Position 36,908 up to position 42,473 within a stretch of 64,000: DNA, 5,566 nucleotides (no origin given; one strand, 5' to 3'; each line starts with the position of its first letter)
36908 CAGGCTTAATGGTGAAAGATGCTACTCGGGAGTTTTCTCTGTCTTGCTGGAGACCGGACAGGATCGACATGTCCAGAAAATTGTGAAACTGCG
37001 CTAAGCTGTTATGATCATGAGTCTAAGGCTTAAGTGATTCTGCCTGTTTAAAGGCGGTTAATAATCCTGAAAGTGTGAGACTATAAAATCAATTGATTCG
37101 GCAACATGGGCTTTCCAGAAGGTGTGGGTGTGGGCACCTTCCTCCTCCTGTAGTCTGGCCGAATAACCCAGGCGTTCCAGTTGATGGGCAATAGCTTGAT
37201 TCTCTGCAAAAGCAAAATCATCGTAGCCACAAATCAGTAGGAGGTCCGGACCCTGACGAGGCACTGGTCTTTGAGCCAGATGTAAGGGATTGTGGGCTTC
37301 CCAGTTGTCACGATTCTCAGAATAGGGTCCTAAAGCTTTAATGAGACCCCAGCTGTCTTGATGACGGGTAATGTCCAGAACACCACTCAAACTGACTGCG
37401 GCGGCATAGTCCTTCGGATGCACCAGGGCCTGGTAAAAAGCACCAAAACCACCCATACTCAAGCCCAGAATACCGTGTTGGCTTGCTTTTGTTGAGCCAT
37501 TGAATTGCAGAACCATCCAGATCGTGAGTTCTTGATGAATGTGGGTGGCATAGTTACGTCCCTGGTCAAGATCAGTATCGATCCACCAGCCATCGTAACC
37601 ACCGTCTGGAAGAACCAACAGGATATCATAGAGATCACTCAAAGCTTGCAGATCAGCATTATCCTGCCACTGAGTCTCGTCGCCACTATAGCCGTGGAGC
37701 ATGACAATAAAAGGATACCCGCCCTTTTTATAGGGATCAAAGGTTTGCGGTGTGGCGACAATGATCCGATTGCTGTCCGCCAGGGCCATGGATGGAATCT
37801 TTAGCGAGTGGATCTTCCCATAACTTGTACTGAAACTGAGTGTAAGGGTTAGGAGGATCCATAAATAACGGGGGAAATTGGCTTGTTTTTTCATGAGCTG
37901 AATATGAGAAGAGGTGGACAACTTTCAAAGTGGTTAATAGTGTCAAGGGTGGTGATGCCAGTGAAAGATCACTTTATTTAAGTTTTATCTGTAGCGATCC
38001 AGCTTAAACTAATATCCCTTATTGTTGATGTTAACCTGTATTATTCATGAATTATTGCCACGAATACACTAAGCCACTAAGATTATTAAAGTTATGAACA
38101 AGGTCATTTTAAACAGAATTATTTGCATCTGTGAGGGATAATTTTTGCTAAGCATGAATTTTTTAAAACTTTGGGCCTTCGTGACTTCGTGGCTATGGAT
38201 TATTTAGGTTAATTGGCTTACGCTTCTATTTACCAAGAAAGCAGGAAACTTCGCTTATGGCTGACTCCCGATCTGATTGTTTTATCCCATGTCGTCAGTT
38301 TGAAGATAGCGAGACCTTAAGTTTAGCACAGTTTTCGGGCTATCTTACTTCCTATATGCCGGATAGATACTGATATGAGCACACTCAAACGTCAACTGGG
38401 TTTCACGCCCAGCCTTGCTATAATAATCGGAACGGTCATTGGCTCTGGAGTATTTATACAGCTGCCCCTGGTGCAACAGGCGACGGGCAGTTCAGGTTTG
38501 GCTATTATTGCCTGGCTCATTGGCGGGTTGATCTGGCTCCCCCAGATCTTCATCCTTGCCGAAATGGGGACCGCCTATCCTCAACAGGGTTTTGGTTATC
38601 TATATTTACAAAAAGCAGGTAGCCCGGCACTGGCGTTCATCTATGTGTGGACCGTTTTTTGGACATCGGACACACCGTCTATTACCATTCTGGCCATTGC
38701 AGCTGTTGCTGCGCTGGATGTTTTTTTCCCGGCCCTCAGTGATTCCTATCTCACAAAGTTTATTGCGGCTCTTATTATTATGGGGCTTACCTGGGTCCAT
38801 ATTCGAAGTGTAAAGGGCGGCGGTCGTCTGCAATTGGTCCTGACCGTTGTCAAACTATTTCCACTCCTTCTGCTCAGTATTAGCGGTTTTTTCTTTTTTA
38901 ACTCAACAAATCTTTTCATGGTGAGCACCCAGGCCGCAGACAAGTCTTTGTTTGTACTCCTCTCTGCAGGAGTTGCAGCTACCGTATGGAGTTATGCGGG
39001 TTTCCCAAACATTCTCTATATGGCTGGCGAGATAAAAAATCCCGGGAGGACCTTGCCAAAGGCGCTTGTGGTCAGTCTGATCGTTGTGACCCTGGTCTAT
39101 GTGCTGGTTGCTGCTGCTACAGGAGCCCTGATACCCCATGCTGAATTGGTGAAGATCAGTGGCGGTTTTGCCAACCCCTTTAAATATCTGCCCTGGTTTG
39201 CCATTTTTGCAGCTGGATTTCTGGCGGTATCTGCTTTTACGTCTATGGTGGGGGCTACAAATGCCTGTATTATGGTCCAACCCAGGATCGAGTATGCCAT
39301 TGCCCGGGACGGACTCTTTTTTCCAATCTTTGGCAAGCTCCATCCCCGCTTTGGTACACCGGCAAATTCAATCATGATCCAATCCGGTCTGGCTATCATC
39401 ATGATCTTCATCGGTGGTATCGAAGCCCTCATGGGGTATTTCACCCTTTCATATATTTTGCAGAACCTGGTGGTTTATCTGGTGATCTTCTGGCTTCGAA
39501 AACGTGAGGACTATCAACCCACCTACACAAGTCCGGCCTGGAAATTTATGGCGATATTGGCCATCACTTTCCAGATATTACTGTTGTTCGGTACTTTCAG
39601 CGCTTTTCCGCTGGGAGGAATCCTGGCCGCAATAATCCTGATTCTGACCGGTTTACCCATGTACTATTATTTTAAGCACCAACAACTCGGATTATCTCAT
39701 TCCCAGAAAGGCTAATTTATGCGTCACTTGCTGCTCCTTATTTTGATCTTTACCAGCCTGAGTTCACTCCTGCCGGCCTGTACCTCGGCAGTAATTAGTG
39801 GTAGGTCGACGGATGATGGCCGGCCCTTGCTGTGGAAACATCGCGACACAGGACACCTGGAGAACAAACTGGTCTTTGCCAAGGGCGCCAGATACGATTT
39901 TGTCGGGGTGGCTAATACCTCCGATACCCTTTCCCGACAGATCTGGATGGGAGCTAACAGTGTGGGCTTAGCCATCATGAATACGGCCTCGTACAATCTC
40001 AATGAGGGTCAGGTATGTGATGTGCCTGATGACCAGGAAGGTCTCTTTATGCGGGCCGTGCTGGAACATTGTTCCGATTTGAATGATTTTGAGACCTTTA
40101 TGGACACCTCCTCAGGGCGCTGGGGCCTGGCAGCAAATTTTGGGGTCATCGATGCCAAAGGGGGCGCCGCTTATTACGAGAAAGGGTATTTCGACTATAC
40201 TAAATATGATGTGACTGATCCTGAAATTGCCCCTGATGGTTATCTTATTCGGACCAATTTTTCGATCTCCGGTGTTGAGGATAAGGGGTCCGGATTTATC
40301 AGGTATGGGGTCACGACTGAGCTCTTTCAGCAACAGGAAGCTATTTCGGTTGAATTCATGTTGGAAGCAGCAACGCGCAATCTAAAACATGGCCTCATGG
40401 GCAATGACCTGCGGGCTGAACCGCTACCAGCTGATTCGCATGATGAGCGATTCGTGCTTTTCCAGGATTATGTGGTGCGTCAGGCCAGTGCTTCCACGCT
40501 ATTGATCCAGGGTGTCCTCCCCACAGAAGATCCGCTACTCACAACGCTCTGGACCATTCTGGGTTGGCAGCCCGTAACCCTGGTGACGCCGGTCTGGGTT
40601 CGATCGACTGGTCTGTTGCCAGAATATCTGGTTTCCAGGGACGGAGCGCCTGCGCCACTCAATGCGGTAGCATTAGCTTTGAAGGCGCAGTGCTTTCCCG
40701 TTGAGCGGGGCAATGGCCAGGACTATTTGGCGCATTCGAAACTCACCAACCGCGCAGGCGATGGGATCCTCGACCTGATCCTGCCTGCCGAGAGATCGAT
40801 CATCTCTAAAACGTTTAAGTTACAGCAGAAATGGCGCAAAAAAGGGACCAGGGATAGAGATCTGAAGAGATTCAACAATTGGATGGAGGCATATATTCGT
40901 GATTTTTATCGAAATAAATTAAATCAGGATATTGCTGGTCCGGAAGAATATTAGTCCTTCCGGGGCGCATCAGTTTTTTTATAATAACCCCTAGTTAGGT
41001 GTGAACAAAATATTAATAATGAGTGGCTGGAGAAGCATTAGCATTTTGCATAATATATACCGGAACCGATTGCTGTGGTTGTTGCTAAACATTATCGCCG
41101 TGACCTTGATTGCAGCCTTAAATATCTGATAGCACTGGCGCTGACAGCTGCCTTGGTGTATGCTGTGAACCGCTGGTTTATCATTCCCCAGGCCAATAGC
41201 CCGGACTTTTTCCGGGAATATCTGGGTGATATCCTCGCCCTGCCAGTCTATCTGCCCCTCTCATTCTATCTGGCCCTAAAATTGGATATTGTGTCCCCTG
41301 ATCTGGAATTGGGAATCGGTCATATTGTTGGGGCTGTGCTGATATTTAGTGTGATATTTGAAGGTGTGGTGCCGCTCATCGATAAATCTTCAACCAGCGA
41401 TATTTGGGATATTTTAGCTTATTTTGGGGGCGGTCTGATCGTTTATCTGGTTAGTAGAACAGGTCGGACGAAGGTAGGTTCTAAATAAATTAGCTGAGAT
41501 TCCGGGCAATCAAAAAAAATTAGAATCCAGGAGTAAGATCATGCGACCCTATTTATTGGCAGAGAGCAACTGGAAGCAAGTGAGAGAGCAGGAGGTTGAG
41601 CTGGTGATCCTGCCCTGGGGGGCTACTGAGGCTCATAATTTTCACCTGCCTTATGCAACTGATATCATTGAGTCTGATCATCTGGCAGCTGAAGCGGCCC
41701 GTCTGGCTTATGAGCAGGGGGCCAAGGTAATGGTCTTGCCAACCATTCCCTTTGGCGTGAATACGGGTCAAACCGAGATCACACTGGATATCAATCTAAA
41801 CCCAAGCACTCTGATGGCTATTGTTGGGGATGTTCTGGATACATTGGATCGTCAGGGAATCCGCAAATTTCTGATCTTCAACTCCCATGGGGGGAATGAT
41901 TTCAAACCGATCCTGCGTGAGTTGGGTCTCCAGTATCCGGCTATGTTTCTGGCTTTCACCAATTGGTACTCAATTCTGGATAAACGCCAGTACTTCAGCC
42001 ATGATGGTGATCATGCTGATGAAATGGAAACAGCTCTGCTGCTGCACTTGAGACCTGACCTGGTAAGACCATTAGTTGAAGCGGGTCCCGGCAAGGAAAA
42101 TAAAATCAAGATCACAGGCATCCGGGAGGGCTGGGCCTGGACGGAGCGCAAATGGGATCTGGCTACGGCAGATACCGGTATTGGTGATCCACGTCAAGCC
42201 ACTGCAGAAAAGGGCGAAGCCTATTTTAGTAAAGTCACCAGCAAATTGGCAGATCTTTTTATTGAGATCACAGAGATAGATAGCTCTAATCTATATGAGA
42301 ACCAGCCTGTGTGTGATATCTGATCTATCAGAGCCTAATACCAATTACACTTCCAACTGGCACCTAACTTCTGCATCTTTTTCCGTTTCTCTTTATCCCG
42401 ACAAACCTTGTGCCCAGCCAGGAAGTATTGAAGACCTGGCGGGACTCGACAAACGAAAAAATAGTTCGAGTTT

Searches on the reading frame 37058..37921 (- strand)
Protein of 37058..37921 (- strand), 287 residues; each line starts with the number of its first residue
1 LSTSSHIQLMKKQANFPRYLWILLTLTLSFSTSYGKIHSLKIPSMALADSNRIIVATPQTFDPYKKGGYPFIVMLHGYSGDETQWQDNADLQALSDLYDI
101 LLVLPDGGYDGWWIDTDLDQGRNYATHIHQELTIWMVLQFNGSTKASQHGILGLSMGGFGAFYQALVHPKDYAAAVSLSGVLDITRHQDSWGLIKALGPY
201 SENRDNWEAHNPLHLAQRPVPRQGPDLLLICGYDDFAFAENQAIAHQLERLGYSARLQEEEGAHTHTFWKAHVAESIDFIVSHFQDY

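Call 72: search_protein_families(library=pfam, proteins=[window:37058-37921:-], max_evalue=0.00001)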
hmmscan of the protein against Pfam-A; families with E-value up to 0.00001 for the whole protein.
window:37058-37921:- (287 aa): 2 families
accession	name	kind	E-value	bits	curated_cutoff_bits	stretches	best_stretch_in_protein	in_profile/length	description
PF00756.26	Esterase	-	4.6e-18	66.3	22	1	47-259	4-230/251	Putative esterase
PF00326.27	Peptidase_S9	-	2.9e-07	30.6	22.6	1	137-261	54-183/213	Prolyl oligopeptidase family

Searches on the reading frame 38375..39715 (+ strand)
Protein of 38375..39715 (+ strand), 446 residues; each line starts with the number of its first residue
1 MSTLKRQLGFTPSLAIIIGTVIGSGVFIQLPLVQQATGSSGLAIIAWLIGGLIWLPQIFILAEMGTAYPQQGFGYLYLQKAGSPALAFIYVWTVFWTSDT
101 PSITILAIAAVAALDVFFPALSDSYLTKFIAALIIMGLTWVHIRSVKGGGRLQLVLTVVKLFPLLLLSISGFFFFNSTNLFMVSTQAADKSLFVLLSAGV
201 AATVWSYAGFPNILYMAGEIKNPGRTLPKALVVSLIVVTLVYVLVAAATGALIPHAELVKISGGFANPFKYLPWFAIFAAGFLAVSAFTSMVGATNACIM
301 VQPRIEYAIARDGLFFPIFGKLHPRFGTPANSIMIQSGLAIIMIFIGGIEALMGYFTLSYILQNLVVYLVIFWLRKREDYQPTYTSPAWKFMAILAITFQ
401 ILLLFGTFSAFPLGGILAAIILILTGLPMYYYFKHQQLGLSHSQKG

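Call 72: search_protein_families(library=pfam, proteins=[window:38375-39715:+], max_evalue=0.00001)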
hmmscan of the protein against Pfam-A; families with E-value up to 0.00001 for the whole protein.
window:38375-39715:+ (446 aa): 2 families
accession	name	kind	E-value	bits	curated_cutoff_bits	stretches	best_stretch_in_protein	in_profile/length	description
PF13520.12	AA_permease_2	-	1.8e-50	172.5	27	1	8-408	1-405/427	Amino acid permease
PF00324.27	AA_permease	-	5.1e-28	98.4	24.6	1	15-408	4-421/470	Amino acid permease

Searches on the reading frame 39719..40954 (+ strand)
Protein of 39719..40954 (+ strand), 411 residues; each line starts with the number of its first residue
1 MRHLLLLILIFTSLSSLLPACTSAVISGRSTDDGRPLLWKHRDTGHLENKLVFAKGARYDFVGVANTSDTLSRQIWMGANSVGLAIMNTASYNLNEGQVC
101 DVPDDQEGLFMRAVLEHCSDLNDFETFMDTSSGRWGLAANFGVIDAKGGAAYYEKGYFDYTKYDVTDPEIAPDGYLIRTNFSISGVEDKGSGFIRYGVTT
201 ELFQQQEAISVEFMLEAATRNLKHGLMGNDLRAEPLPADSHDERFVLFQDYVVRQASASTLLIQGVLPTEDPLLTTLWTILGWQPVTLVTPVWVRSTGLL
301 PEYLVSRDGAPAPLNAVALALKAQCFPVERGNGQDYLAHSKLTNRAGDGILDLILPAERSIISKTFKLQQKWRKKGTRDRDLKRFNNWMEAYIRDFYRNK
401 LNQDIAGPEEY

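Call 72: search_protein_families(library=pfam, proteins=[window:39719-40954:+], max_evalue=0.00001)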
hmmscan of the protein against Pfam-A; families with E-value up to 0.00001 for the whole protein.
window:39719-40954:+ (411 aa): 0 families

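Call 86: search_protein_families(library=pfam, proteins=[window:39719-40954:+], max_evalue=0.01)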
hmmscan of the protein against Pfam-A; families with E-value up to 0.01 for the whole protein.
window:39719-40954:+ (411 aa): 1 family
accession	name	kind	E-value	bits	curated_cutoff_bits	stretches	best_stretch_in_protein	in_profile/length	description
PF03417.21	AAT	-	0.00073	19.7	23.2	1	74-180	44-139/225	Acyl-coenzyme A:6-aminopenicillanic acid acyl-transferase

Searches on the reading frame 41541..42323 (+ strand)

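Call 72: search_protein_families(library=pfam, proteins=[window:41541-42323:+], max_evalue=0.00001)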
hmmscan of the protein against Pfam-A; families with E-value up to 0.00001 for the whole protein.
window:41541-42323:+ (260 aa): 1 family
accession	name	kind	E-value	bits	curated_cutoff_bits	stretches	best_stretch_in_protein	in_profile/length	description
PF02633.19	Creatininase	-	1.7e-57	195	31.3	1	7-239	1-237/238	Creatinine amidohydrolase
